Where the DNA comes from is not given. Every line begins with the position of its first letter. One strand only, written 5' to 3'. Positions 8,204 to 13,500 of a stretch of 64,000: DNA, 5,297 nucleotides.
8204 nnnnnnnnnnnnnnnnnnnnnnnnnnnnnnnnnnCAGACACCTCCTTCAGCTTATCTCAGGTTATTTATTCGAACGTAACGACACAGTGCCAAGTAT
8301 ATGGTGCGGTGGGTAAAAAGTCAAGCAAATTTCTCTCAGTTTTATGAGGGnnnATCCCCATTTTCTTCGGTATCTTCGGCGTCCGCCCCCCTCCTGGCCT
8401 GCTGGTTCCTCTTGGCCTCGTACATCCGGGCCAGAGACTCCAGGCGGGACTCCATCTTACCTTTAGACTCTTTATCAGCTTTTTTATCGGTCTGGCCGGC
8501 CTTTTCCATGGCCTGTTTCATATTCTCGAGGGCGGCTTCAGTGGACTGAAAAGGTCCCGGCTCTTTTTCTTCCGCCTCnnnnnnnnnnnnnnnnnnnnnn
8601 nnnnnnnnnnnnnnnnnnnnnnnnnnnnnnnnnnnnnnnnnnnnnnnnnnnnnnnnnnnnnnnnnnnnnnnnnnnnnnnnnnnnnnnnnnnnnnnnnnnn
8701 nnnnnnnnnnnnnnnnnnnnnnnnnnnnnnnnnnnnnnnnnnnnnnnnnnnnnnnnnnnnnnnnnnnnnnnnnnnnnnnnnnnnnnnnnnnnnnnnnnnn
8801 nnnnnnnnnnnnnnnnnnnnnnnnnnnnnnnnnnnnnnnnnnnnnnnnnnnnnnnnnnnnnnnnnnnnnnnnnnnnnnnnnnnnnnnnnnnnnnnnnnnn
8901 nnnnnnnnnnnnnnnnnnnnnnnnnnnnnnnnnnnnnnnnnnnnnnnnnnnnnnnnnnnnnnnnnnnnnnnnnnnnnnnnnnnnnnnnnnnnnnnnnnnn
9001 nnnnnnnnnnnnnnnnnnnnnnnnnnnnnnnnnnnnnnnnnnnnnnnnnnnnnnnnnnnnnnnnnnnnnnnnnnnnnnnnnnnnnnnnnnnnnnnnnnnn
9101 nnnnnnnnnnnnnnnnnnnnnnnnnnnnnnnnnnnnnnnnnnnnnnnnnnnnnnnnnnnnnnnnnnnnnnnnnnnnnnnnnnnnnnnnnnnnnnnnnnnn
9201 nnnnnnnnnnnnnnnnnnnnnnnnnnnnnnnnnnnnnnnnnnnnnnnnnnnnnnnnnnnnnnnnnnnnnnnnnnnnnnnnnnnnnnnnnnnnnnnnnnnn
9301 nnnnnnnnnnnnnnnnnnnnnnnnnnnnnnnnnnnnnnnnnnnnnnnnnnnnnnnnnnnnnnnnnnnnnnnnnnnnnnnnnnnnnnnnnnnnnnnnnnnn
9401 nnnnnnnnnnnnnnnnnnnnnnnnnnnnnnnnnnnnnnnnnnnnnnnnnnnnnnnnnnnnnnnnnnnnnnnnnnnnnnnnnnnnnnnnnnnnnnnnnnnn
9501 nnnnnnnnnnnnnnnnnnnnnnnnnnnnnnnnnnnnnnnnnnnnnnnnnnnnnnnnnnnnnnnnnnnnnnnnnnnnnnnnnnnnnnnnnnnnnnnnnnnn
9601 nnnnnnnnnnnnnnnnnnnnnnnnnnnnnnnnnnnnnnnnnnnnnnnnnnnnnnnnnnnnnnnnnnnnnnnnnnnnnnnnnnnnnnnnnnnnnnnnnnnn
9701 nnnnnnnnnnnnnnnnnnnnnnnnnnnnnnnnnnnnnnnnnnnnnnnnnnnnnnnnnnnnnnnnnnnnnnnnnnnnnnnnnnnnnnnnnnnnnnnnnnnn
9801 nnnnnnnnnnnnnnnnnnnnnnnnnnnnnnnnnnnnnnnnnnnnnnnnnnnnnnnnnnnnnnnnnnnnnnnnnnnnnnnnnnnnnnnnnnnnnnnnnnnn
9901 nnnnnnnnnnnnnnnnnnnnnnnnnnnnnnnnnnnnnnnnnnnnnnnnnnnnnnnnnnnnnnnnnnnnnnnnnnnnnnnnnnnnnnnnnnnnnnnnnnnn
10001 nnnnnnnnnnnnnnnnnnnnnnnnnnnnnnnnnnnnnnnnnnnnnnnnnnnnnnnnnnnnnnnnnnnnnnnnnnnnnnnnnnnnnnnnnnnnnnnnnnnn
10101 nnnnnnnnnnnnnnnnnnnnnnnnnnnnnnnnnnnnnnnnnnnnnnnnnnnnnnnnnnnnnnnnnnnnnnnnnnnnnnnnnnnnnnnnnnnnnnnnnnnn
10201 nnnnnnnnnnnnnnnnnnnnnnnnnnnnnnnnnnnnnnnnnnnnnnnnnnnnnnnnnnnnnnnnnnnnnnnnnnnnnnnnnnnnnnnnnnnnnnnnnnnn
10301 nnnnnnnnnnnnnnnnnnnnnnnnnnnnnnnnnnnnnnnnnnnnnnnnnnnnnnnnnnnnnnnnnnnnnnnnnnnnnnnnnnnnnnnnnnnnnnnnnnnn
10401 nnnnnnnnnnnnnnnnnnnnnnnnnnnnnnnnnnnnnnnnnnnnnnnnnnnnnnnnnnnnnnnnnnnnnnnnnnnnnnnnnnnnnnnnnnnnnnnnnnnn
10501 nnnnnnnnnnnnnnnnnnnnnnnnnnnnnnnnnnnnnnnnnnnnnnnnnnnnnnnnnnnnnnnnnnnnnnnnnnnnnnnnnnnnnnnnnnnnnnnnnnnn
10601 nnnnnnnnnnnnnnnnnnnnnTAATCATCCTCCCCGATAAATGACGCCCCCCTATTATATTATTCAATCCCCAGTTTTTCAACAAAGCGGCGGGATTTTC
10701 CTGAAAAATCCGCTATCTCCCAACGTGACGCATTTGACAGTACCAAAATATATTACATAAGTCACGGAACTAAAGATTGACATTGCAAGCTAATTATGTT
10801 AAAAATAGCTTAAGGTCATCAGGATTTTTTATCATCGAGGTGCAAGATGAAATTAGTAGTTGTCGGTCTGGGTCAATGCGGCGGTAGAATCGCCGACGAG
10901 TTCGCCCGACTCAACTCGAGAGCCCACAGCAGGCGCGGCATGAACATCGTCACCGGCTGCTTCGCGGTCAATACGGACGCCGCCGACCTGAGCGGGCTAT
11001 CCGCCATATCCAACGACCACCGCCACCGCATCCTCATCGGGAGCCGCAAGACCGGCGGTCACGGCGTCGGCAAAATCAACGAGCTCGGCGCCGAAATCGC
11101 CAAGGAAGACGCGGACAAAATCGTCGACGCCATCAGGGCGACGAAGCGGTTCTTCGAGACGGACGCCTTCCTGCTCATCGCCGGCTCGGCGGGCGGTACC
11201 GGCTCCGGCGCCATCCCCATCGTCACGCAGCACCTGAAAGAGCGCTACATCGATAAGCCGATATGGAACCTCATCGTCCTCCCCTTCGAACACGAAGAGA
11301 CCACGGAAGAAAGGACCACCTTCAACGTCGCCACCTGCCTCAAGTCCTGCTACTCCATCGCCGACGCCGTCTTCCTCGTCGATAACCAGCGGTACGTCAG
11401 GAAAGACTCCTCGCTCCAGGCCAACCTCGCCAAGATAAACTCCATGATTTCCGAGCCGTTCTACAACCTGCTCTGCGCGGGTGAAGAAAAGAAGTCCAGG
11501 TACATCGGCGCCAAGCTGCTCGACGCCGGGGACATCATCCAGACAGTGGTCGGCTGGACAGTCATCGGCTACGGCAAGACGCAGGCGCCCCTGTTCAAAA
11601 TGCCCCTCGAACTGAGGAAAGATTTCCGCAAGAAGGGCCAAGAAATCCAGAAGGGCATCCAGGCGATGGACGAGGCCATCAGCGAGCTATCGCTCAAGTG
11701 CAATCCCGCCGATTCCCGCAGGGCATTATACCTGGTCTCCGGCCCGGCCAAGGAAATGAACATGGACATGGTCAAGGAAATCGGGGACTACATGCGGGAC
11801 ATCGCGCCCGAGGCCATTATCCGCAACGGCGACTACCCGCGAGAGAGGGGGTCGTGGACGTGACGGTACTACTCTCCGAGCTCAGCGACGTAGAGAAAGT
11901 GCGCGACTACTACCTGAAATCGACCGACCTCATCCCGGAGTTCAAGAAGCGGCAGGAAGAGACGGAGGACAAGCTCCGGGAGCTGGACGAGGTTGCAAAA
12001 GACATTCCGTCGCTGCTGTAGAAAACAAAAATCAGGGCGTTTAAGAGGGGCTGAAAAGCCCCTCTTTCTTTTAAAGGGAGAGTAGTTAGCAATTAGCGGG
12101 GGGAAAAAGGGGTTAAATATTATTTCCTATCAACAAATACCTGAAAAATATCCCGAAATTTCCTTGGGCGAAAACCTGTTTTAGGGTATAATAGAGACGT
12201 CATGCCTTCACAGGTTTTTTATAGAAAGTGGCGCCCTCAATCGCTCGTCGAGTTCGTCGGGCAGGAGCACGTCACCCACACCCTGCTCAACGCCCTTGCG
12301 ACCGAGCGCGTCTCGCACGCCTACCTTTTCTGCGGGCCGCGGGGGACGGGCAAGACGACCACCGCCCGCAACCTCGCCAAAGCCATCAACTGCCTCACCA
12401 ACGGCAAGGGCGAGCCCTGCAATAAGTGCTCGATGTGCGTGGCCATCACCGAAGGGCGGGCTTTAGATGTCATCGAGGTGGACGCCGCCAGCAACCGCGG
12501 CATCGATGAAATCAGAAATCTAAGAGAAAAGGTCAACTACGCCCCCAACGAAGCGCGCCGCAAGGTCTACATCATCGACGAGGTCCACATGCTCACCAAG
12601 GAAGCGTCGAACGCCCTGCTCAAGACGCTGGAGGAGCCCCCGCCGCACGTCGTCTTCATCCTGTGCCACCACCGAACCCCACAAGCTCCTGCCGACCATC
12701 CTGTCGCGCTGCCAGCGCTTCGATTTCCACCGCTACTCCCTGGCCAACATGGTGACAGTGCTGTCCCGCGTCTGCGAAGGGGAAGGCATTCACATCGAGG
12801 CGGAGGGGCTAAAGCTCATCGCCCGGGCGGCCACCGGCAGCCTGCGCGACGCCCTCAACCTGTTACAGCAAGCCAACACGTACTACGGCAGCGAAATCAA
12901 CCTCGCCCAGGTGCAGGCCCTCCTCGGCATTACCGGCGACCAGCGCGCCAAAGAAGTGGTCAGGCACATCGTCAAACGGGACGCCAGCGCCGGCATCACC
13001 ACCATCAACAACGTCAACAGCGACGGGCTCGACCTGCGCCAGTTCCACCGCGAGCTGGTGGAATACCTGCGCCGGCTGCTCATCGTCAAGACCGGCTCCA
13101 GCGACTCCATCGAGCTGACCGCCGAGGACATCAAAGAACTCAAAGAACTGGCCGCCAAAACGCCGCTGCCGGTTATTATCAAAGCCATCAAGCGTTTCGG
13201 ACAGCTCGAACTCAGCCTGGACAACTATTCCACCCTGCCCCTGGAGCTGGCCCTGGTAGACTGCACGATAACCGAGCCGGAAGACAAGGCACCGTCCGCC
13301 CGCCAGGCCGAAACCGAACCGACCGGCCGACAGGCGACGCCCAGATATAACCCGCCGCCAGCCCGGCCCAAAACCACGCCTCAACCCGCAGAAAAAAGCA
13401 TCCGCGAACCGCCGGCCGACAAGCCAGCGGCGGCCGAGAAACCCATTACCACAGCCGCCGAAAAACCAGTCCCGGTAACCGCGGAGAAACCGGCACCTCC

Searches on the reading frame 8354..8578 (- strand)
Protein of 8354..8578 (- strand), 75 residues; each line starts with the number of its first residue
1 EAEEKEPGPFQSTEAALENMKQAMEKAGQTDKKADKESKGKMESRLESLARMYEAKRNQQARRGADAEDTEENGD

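Call 37: find_homologous_proteins(query=A1, max_evalue=0.01)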
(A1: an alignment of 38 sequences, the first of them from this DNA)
Query A1 (38 sequences) (75 aa, profile of the alignment): 32 proteins with E <= 0.01 among 3092 candidates.
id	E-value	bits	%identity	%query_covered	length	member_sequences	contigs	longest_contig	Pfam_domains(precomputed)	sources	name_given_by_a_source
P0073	1.5e-20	91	33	65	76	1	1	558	-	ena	-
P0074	3.1e-19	87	37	59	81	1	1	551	-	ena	-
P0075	3.4e-18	83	45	67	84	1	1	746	-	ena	-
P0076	2.6e-16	77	43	84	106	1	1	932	-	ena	-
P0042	2.6e-16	77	46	80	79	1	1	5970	-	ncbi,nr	ncbi:MAG: hypothetical protein KAS25_02430, partial [Dehalococcoidales bacterium]|nr:hypothetical pr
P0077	3.5e-16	77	52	76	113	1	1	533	-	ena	-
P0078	3.6e-15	74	53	40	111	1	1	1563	-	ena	-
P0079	1.1e-14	72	41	83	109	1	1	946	-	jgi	jgi:hypothetical protein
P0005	4.8e-14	70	68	97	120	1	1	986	-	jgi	jgi:hypothetical protein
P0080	6.0e-14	70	53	45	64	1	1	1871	-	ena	-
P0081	1.5e-12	65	44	76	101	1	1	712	-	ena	-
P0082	2.0e-12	65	50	51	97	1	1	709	-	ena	-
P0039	2.4e-12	65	46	61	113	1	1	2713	-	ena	-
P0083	2.7e-12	65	68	25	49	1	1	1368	-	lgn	-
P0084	3.7e-12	64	55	53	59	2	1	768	-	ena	-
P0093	3.0e-8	52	42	51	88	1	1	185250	-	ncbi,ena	-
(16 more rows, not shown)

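Call 38: find_encoding_contigs(protein=P0093, flank=6000, max_places=2)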
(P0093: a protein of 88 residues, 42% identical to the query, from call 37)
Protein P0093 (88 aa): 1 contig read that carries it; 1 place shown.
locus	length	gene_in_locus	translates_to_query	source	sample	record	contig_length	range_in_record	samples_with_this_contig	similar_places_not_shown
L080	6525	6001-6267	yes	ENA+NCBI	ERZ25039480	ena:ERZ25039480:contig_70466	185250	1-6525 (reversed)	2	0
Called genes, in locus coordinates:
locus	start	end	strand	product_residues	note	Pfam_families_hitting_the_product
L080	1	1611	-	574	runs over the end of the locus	PF13177:DNA_pol3_delta2, PF13401:AAA_22 (weak), PF13604:AAA_30 (weak), PF00004:AAA, PF07728:AAA_5 (weak), PF22608:DNAX_ATPase_lid, PF12169:DNA_pol3_gamma3, PF20964:DnaX_C (weak), +2 more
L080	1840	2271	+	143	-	-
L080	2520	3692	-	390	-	PF00091:Tubulin, PF21011:CetZ_C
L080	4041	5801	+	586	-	-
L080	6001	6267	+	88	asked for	-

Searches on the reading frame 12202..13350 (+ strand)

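Call 6: search_protein_families(library=pfam, proteins=[window:12202-13350:+], max_evalue=0.01)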
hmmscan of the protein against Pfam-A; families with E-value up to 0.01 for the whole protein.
window:12202-13350:+ (382 aa): 17 families
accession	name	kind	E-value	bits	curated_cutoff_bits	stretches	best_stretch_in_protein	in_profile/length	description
PF13177.12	DNA_pol3_delta2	-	3.2e-39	134.9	27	1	20-158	1-140/161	DNA polymerase III, delta subunit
PF00004.35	AAA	-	2.3e-09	38.2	21.2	1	42-158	2-110/131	ATPase family associated with various cellular activities (AAA)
PF13401.12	AAA_22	-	9.7e-08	32.8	27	1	41-155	8-123/130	AAA domain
PF05496.18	RuvB_N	-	2.2e-07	31.2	27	1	11-72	2-67/159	Holliday junction DNA helicase RuvB P-loop domain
PF13191.12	AAA_16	-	3.1e-06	28.2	32.6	1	17-152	1-166/167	AAA ATPase domain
PF13604.12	AAA_30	-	7.3e-06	26.3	27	1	41-152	21-121/191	AAA domain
PF12775.13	AAA_7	-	9.6e-06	25.7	25.8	1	28-135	25-116/181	P-loop containing dynein motor region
PF13245.12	AAA_19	-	1.1e-05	26.1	25.1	1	32-152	5-122/134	AAA domain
PF07728.20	AAA_5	-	1.6e-05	25.4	22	1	42-145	3-92/139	AAA domain (dynein-related subfamily)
PF13173.12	AAA_14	-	0.00015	22.2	27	1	40-145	4-87/129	AAA domain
PF04851.21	ResIII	-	0.001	19.4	22.5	0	21-62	8-47/164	Type III restriction enzyme, res subunit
PF07724.20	AAA_2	-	0.0014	19.1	27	1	41-145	6-101/166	AAA domain (Cdc48 subfamily)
PF13238.12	AAA_18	-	0.0041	18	29.4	1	43-84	3-35/128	AAA domain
PF13479.12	AAA_24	-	0.0054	17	27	0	42-138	6-83/195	AAA domain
PF01078.27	Mg_chelatase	-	0.0057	16.5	20.3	0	17-66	4-50/207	Magnesium chelatase, subunit ChlI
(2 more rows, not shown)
